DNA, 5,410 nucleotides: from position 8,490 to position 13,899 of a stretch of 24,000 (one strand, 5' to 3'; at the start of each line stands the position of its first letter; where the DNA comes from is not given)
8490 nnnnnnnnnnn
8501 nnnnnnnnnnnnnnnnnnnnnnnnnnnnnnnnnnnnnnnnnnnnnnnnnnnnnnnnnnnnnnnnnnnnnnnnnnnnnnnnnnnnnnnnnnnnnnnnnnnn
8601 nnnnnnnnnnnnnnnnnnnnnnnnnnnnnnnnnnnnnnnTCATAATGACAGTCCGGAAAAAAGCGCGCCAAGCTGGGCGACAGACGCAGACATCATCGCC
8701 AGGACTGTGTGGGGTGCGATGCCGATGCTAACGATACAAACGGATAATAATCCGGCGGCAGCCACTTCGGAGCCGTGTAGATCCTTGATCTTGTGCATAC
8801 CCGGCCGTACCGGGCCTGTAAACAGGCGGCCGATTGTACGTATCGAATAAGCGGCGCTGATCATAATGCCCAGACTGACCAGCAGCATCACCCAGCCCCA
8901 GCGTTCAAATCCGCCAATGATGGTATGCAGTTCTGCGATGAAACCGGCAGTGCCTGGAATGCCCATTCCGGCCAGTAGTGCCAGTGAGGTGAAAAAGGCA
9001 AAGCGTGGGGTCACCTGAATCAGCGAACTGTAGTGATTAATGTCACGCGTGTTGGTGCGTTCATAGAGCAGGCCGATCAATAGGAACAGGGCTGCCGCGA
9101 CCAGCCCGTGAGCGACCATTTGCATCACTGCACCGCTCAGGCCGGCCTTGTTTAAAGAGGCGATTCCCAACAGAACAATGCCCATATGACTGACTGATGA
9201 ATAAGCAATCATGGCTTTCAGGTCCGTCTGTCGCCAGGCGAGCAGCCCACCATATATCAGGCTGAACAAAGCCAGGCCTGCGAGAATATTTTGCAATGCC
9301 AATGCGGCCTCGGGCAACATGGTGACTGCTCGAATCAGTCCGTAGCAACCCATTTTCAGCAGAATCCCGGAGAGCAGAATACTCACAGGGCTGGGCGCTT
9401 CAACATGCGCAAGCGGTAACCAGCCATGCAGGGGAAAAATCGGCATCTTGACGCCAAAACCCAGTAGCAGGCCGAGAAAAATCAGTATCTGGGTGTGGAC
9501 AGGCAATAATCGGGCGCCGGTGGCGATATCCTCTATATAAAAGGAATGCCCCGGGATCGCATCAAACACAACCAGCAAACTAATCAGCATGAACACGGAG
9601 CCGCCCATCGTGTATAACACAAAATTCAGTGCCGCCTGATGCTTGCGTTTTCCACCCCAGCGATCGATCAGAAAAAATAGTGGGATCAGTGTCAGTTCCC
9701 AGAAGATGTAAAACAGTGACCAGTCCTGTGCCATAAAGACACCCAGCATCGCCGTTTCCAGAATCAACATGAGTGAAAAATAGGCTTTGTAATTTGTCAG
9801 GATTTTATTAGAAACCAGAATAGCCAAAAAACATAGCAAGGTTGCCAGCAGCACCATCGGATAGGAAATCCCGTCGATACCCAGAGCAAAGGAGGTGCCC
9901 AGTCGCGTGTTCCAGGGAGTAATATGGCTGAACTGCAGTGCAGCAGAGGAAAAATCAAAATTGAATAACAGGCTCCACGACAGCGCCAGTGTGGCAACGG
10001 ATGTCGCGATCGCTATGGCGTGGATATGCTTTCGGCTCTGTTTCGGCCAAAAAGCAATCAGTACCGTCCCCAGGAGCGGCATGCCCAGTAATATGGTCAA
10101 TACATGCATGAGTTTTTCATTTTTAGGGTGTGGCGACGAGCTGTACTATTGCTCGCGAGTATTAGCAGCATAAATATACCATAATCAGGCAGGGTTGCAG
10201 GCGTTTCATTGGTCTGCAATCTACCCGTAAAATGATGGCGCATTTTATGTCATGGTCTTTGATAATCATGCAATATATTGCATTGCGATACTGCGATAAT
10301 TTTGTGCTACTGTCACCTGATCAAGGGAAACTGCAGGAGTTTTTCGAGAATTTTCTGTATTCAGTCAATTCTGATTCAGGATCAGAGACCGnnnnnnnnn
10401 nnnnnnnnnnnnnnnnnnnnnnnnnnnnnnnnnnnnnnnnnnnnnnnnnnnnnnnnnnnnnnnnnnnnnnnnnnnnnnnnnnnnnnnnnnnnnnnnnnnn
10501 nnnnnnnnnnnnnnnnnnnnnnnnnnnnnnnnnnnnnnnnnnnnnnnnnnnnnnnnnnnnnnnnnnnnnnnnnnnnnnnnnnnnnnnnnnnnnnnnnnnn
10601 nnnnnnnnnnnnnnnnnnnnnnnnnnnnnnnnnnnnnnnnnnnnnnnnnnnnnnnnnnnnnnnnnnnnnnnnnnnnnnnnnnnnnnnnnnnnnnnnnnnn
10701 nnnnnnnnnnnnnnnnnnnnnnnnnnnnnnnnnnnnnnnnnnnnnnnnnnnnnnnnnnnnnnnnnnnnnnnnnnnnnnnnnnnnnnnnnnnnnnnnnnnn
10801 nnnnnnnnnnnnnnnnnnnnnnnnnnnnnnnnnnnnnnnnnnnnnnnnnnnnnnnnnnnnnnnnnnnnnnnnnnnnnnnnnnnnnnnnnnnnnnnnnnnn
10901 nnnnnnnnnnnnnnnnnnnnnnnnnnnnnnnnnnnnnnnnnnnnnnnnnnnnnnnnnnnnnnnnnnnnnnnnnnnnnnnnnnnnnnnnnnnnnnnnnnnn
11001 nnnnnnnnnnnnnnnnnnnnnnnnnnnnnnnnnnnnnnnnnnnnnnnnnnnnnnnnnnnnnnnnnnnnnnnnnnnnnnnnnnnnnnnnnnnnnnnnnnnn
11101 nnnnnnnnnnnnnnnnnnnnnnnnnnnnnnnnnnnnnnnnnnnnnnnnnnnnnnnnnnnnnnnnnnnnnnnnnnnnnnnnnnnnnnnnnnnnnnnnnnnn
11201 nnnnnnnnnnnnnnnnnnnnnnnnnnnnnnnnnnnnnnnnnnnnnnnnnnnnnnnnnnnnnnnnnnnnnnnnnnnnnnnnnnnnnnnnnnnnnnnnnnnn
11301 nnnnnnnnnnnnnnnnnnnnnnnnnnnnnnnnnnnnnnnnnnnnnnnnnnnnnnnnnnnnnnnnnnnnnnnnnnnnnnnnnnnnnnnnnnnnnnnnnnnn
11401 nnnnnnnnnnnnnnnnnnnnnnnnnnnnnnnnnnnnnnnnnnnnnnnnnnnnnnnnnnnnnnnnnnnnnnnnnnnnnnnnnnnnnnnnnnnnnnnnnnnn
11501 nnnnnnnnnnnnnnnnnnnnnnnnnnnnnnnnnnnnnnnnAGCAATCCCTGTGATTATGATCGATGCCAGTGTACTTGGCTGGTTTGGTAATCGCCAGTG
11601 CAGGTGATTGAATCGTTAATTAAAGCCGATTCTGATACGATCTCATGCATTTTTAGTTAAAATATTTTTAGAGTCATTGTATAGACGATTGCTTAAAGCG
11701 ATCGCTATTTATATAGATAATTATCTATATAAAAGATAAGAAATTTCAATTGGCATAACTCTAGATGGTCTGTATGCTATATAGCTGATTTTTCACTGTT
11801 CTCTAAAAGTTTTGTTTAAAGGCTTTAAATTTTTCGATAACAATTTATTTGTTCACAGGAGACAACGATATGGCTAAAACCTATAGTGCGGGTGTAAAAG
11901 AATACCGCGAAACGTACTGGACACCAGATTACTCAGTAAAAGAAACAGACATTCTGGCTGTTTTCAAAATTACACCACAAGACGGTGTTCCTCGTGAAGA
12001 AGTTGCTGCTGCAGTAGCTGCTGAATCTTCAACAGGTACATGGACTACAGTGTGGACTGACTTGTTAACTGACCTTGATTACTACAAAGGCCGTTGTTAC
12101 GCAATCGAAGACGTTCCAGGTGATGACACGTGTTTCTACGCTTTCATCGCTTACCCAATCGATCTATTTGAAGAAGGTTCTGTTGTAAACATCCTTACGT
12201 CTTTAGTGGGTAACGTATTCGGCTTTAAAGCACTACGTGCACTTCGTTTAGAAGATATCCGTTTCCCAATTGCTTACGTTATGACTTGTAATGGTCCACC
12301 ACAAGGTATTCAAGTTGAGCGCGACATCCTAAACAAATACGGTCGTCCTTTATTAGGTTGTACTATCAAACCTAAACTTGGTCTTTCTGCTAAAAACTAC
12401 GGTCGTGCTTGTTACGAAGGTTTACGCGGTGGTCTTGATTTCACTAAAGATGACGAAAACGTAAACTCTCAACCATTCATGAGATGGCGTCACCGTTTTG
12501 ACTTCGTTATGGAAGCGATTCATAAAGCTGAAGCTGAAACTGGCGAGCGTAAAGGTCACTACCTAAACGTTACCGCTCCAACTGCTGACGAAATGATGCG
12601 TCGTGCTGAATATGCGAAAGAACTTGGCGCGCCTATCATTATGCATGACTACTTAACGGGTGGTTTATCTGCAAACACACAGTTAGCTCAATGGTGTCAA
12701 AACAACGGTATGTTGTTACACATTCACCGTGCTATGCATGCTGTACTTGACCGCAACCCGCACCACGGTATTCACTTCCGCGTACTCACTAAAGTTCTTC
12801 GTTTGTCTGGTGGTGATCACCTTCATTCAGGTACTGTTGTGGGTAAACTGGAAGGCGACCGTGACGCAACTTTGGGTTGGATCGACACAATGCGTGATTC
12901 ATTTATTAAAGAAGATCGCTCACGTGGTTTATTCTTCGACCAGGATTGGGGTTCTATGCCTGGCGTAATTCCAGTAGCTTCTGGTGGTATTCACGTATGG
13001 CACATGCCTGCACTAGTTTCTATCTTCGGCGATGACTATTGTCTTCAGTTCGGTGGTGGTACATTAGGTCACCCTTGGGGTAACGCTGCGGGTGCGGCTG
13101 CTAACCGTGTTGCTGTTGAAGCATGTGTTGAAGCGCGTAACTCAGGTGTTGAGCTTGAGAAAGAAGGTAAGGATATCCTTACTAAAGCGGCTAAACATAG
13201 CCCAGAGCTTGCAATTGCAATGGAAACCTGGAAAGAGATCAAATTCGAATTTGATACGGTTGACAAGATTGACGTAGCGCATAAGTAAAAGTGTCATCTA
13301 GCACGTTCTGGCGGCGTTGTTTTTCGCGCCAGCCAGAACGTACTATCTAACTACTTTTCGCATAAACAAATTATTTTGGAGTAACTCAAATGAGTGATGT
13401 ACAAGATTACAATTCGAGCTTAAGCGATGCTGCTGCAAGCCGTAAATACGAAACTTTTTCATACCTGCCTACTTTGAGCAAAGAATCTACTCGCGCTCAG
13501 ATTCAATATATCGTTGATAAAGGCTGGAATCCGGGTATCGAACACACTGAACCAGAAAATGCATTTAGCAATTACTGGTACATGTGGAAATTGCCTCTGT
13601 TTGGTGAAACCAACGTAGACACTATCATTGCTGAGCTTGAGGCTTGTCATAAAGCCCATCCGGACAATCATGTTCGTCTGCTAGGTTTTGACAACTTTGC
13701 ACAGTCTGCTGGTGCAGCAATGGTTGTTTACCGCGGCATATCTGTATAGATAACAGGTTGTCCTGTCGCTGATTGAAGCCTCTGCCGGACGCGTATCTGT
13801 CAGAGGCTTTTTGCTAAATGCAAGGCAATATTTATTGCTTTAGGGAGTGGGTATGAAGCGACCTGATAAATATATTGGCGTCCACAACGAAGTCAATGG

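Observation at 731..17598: A CO2-concentrating island arranged around form IA RuBisCO, with no carboxysome genes in the window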

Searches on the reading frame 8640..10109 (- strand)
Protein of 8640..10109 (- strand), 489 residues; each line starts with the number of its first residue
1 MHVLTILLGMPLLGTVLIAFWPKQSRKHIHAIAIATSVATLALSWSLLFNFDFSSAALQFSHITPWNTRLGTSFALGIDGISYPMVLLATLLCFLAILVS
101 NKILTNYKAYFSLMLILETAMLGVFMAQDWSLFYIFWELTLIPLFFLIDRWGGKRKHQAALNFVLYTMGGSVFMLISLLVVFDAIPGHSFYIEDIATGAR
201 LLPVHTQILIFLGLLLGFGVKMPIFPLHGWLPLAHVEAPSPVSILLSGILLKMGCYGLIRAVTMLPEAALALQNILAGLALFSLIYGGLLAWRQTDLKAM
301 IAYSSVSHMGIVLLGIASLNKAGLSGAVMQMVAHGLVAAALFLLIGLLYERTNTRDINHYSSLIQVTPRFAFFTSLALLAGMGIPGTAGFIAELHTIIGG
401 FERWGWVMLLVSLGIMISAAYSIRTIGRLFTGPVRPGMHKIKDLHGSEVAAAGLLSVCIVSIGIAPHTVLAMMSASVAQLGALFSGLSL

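Call 3: search_protein_families(library=pfam, proteins=[window:8640-10109:-])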
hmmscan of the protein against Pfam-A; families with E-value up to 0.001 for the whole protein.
window:8640-10109:- (489 aa): 2 families
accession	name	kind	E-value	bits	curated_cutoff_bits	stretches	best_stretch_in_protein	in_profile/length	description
PF00361.26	Proton_antipo_M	-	7e-71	239.3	21.5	1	127-417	1-293/294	NADH:quinone oxidoreductase/Mrp antiporter, TM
PF01059.23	Oxidored_q5_N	-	0.00012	22.5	22.7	1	40-121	19-106/110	NADH-ubiquinone oxidoreductase chain 4, amino terminus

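Call 5: search_protein_families(library=ncbifam, proteins=[window:8640-10109:-])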
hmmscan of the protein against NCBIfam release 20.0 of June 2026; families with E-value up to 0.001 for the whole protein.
window:8640-10109:- (489 aa): 73 families (the best 25 are shown)
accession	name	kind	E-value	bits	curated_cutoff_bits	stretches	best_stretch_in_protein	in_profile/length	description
TIGR01972.1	NDH_I_M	subfamily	2e-145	485.2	263.8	1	4-480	1-482/486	NADH-quinone oxidoreductase subunit M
NF009212.0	PRK12561.1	subfamily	3.8e-117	392.2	645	1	3-480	8-495/531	NAD(P)H-quinone oxidoreductase subunit 4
NF004499.0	PRK05846.1-3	equivalog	1.3e-116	390.3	585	1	2-480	5-484/502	NADH-quinone oxidoreductase subunit M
NF004500.0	PRK05846.1-4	equivalog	5.5e-116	388.3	550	1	2-479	5-501/525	NADH-quinone oxidoreductase subunit M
NF004501.0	PRK05846.1-5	subfamily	4.7e-114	381.9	598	1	2-480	5-483/492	NADH-quinone oxidoreductase subunit M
NF004505.0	PRK05846.2-5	equivalog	1.3e-113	380.5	700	1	2-480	3-481/508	NADH-quinone oxidoreductase subunit M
NF005060.0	PRK06473.1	equivalog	1.5e-111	373.6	747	1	4-480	2-481/500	NADH-quinone oxidoreductase subunit M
NF002713.0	PRK02546.1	subfamily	8.7e-97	324.8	827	1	4-481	11-499/533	NAD(P)H-quinone oxidoreductase subunit 4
NF005611.0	PRK07363.1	equivalog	3.9e-94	316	764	1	4-478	2-479/501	NADH-quinone oxidoreductase subunit M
NF004506.0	PRK05846.2-6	equivalog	2.6e-92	310.7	789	1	4-480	7-489/493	NADH-quinone oxidoreductase subunit M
NF004498.0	PRK05846.1-1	equivalog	2.4e-89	300.5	614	1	3-480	2-496/509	NADH-quinone oxidoreductase subunit M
NF004502.0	PRK05846.2-1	equivalog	1.9e-82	277.6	791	1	3-473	5-490/500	NADH-quinone oxidoreductase subunit M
NF004504.0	PRK05846.2-3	equivalog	2e-79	267.9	785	1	28-484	40-497/499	NADH-quinone oxidoreductase subunit M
NF004503.0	PRK05846.2-2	subfamily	8.5e-75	252.8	720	1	6-475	5-484/490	NADH-quinone oxidoreductase subunit M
NF006419.0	PRK08668.1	equivalog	6.3e-55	187.1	617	1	3-477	3-478/613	NADH dehydrogenase subunit M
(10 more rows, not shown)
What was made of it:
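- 8640..10109 (-): NuoM-like antiporter subunit 1 (489 aa), first gene of the cassette. PF00361 E 7e-71 and TIGR01972 at 485 bits (calls 3, 5).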

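Call 80: search_solved_structures(query=window:8640-10109:-, max_evalue=1e-40)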
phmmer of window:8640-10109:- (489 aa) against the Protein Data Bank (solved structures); distinct sequences matched with E-value up to 1e-40: 32.
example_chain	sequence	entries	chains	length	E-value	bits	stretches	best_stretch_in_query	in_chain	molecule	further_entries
7ar7_M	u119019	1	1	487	3.4e-90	306.6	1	7-480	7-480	NADH-ubiquinone oxidoreductase chain 4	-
7aqw_M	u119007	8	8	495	3.6e-90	306.5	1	7-480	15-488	NADH-ubiquinone oxidoreductase chain 4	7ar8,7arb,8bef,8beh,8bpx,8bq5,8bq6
7aqq_M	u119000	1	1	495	8.4e-90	305.3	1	7-480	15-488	NADH-ubiquinone oxidoreductase chain 4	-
7a23_M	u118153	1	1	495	8.3e-89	302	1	7-480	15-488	Nad4m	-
8e73_4M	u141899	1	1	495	7.8e-88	298.8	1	7-479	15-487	Nad4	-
8qby_M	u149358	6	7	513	1.8e-84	287.7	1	3-480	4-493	NADH dehydrogenase subunit M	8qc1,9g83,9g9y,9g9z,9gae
6hum_D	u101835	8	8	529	8.9e-81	275.6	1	4-480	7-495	NAD(P)H-quinone oxidoreductase chain 4 1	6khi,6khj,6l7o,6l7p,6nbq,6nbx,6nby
6tjv_D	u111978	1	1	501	5e-78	266.5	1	3-481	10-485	NADH dehydrogenase subunit 4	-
7p61_M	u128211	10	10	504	2.3e-71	244.6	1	10-479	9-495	NADH dehydrogenase I subunit M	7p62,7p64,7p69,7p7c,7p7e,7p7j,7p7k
3rko_M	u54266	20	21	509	2.3e-71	244.5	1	10-479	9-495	NADH-QUINONE OXIDOREDUCTASE SUBUNIT M | NADH dehydrogenase I subunit M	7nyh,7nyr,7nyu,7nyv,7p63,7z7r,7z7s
8e9g_M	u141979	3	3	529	6.8e-71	243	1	4-477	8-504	NADH-quinone oxidoreductase, M subunit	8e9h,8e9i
7wff_D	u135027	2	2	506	2.1e-68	234.8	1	4-478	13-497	NAD(P)H-quinone oxidoreductase chain 4, chloroplastic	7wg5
9grx_D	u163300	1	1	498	3.9e-68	233.9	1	4-473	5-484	NAD(P)H-quinone oxidoreductase chain 4, chloroplastic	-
7eu3_D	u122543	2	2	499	1.3e-66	228.8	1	4-477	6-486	NAD(P)H-quinone oxidoreductase chain 4, chloroplastic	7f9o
7zm7_4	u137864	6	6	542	1.6e-66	228.6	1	30-470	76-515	NADH-ubiquinone oxidoreductase chain 4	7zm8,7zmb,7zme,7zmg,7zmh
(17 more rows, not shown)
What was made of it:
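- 8640..10109 (-): Best solved relatives are ND4/NuoM/NdhD1, E 1e-90 to 1e-81 (call 80).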

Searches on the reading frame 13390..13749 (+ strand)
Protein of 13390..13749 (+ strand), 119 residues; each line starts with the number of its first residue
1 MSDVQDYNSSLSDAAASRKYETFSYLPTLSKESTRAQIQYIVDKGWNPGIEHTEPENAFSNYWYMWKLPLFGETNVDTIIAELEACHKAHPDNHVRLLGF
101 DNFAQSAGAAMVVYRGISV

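Call 3: search_protein_families(library=pfam, proteins=[window:13390-13749:+])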
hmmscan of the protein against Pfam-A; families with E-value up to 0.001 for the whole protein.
window:13390-13749:+ (119 aa): 1 family
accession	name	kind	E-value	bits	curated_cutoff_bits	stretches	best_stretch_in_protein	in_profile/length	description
PF00101.25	RuBisCO_small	-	5.9e-38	129.2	27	1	20-115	1-96/97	Ribulose bisphosphate carboxylase, small chain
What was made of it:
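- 13390..13749 (+): cbbS, small subunit (119 aa) with the long IAq-type N-terminus. RuBisCO_small E 5.9e-38 (call 3).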

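Call 5: search_protein_families(library=ncbifam, proteins=[window:13390-13749:+])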
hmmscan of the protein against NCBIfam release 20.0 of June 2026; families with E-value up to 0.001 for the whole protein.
window:13390-13749:+ (119 aa): 1 family
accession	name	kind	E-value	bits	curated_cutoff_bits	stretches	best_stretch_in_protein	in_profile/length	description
NF053794.1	beta_CO2some_M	equivalog_domain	1.8e-06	27.4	550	1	22-115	226-317/320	beta-carboxysome scaffolding protein CcmM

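Call 35: search_solved_structures(query=window:13390-13749:+, max_evalue=0.00001, show_alignments=4)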
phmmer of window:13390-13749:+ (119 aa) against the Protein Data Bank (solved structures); distinct sequences matched with E-value up to 0.00001: 56.
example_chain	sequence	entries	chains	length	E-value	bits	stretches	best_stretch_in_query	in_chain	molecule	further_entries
9iqo_a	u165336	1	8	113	3.1e-55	188.5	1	4-116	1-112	Ribulose bisphosphate carboxylase small subunit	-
1svd_M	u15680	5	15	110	3.6e-42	146.4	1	11-116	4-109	Ribulose bisphosphate carboxylase small chain | Ribulose bisphosphate carboxylase small subunit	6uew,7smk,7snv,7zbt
7yyo_B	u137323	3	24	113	9.1e-34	119.3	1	7-116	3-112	Ribulose bisphosphate carboxylase small chain | Ribulose bisphosphate carboxylase, small subunit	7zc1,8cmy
7qsy_B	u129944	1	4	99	1.9e-26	95.7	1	21-115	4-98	RubisCO small subunit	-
7qsw_B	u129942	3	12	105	2e-26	95.6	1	21-115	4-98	RubisCO small subunit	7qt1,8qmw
2ybv_B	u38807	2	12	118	5.9e-26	94.1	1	17-115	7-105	RIBULOSE BISPHOSPHATE CARBOXYLASE SMALL SUBUNIT | RIBULOSE BISPHOSPHATE CARBOXYLASE SMALL CHAIN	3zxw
1uzh_C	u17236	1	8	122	6.9e-24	87.4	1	17-107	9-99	RIBULOSE BISPHOSPHATE CARBOXYLASE SMALL CHAIN 2, RIBULOSE BISPHOSPHATE CARBOXYLASE SMALL C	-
6lrr_T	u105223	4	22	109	5.7e-23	84.5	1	17-115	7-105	Ribulose bisphosphate carboxylase small chain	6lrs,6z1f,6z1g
6hbc_D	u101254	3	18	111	9.4e-23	83.8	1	15-115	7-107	Ribulose 1,5-bisphosphate carboxylase small subunit | Ribulose bisphosphate carboxylase small subunit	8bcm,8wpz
9fwv_D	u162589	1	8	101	2.2e-22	82.6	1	17-115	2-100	Ribulose bisphosphate carboxylase small subunit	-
1rsc_M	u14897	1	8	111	2.4e-22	82.4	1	15-115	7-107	RIBULOSE 1,5 BISPHOSPHATE CARBOXYLASE/OXYGENASE (SMALL CHAIN)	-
8uhi_I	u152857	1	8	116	2.8e-22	82.2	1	17-115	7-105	Ribulose bisphosphate carboxylase small subunit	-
1rbl_M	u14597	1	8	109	2.8e-22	82.2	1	16-115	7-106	RIBULOSE 1,5 BISPHOSPHATE CARBOXYLASE/OXYGENASE (SMALL CHAIN)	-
1ir2_I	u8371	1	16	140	2.4e-21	79.2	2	60-112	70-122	Small subunit of Rubisco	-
1ej7_S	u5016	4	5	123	2.6e-21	79.1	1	17-115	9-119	RUBISCO (SMALL SUBUNIT) | RIBULOSE 1,5 BISPHOSPHATE CARBOXYLASE/OXYGENASE (SMALL CHAIN) | RIBULOSE 1,5-BISPHOSPHATE CARBOXYLASE/OXYGENASE, FORM III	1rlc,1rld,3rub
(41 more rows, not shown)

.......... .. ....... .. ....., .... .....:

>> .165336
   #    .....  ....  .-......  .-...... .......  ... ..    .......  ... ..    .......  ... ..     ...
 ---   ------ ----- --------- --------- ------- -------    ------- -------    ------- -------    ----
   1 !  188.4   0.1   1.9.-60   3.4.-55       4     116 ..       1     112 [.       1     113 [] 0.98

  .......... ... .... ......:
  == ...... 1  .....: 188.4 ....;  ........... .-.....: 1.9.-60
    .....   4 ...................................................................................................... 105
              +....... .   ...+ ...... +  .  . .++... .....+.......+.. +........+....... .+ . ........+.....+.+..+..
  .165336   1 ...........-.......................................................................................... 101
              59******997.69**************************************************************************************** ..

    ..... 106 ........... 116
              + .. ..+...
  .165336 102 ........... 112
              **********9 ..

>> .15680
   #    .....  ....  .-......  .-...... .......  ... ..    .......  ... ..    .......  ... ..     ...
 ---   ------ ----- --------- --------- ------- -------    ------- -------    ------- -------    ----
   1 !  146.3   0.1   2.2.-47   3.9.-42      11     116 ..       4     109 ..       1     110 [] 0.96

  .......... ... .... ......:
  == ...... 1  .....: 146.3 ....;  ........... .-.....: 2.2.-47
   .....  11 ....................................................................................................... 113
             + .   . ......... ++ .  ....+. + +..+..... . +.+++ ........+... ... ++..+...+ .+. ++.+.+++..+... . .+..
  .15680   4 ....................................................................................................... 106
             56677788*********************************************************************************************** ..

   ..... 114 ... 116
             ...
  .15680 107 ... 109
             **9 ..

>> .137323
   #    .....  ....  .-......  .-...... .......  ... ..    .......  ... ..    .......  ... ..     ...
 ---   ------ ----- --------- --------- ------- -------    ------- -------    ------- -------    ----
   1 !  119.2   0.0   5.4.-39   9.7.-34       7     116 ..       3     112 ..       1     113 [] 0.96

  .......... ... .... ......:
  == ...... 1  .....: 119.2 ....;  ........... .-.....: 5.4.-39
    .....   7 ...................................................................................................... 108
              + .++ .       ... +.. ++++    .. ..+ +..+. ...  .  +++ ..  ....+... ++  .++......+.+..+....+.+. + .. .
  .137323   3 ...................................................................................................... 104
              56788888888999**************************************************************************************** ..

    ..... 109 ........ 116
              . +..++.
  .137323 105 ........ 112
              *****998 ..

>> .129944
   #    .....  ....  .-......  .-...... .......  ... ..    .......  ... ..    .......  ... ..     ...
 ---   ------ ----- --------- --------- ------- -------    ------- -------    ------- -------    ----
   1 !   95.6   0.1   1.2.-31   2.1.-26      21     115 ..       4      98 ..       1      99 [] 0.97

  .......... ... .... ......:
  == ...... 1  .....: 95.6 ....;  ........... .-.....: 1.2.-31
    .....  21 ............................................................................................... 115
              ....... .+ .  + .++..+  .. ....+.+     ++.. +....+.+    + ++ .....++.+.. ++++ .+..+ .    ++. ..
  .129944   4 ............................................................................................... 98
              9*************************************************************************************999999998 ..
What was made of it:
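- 13390..13749 (+): Has 7 extra residues between DY and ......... relative to the carboxysomal 1svd_M (call 35).
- On Form IAq (non-carboxysomal form IA) RuBisCO: The best match, 9iqo_a, shares the long form (call 35).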
